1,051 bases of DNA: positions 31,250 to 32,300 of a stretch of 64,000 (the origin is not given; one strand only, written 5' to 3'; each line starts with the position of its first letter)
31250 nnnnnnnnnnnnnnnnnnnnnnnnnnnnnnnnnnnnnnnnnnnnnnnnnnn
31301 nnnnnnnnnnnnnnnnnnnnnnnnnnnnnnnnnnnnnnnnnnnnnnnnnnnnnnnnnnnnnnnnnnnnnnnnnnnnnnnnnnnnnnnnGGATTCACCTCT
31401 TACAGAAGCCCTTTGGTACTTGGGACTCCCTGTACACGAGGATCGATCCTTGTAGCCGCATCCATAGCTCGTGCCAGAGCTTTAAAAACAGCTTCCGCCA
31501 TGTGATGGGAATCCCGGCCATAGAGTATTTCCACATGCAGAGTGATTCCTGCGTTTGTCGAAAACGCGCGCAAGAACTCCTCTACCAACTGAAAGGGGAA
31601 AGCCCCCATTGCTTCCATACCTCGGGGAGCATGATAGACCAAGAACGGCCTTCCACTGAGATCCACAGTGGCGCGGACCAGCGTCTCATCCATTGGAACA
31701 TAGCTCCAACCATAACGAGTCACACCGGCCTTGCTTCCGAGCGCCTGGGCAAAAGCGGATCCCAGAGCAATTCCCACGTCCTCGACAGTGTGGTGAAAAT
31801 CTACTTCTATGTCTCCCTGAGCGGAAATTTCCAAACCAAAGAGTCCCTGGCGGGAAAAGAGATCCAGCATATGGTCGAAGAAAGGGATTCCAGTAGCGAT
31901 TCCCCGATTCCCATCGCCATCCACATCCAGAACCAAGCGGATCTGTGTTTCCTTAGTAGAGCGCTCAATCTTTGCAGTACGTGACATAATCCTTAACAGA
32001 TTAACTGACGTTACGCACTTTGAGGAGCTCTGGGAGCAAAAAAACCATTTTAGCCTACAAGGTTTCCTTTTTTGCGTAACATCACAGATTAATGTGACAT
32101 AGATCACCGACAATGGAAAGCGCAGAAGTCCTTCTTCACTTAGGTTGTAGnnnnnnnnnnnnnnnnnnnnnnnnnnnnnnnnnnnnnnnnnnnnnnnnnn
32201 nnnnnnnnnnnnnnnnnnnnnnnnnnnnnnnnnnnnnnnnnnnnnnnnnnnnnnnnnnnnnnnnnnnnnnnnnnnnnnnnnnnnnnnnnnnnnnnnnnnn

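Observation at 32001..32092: Five-copy ~90-bp MITE-like intergenic element with terminal inverted repeats and TTAA-type ends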

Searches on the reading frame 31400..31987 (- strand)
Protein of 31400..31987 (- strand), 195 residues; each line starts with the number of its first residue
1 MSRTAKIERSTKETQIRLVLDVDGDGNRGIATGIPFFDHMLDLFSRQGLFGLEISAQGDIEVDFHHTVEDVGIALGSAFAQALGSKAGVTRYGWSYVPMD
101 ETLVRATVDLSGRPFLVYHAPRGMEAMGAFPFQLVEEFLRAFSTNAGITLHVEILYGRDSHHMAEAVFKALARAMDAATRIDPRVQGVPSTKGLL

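Call 66: search_protein_families(library=ncbifam, proteins=[window:31400-31987:-], max_evalue=0.00001)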
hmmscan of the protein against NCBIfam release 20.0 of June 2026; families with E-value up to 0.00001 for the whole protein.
window:31400-31987:- (195 aa): 13 families
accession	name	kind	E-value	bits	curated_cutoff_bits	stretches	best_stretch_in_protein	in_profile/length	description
NF002115.0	PRK00951.2-5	equivalog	4.9e-84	280.9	289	1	1-195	1-195/195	imidazoleglycerol-phosphate dehydratase HisB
NF002112.0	PRK00951.2-2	equivalog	8e-80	267.2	315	1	3-195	2-194/194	imidazoleglycerol-phosphate dehydratase HisB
NF002109.0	PRK00951.1-5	equivalog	1e-78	263.6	278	1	2-195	2-196/196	imidazoleglycerol-phosphate dehydratase HisB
NF002111.0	PRK00951.2-1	equivalog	1.2e-76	256.6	231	1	2-195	3-194/194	imidazoleglycerol-phosphate dehydratase HisB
NF002116.0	PRK00951.2-6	equivalog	3.7e-76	255.5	269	1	2-195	3-197/197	imidazoleglycerol-phosphate dehydratase HisB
NF002110.2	PRK00951.1-6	equivalog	2.1e-75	252.8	266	1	3-195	1-199/199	imidazoleglycerol-phosphate dehydratase HisB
NF002107.0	PRK00951.1-2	equivalog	2.1e-72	242.9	267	1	3-195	2-194/194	imidazoleglycerol-phosphate dehydratase HisB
NF002106.0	PRK00951.1-1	equivalog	2.2e-71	239.6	283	1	2-195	3-197/197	imidazoleglycerol-phosphate dehydratase HisB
NF002108.0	PRK00951.1-3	equivalog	2.3e-67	226.7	328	1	2-195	9-203/205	imidazoleglycerol-phosphate dehydratase HisB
NF002114.0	PRK00951.2-4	equivalog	3.6e-66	222.4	189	1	5-195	2-190/190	imidazoleglycerol-phosphate dehydratase HisB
NF003937.0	PRK05446.1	equivalog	3.1e-63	213.9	443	1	2-195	166-355/355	bifunctional histidinol-phosphatase/imidazoleglycerol-phosphate dehydratase HisB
NF002113.0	PRK00951.2-3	equivalog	8.2e-55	185.6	288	1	3-194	2-189/190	imidazoleglycerol-phosphate dehydratase HisB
NF010121.0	PRK13598.1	equivalog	2e-46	158.2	295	1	1-195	1-193/193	imidazoleglycerol-phosphate dehydratase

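Call 77: find_encoding_contigs(protein=window:31400-31987:-, flank=1500, max_places=10)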
Protein window:31400-31987:- (195 aa): 1 contig read that carries it; 1 place shown.
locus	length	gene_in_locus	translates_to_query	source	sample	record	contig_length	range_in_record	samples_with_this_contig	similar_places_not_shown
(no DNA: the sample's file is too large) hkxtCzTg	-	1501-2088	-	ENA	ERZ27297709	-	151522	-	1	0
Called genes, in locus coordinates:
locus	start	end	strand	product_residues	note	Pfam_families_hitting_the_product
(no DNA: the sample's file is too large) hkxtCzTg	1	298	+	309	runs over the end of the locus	PF01351:RNase_HII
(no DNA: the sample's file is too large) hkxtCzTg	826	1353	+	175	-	-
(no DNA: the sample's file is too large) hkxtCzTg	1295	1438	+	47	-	-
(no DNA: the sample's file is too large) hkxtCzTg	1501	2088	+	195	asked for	PF00475:IGPD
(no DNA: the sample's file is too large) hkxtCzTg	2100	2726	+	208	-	PF00117:GATase, PF07685:GATase_3 (weak)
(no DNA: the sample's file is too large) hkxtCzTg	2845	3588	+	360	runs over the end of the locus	-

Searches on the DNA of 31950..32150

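Call 68: search_rna_families(source=window, start=31950, end=32150, threshold=evalue, max_evalue=1)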
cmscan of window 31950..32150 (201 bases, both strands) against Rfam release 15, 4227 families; matches with E-value up to 1: 0.
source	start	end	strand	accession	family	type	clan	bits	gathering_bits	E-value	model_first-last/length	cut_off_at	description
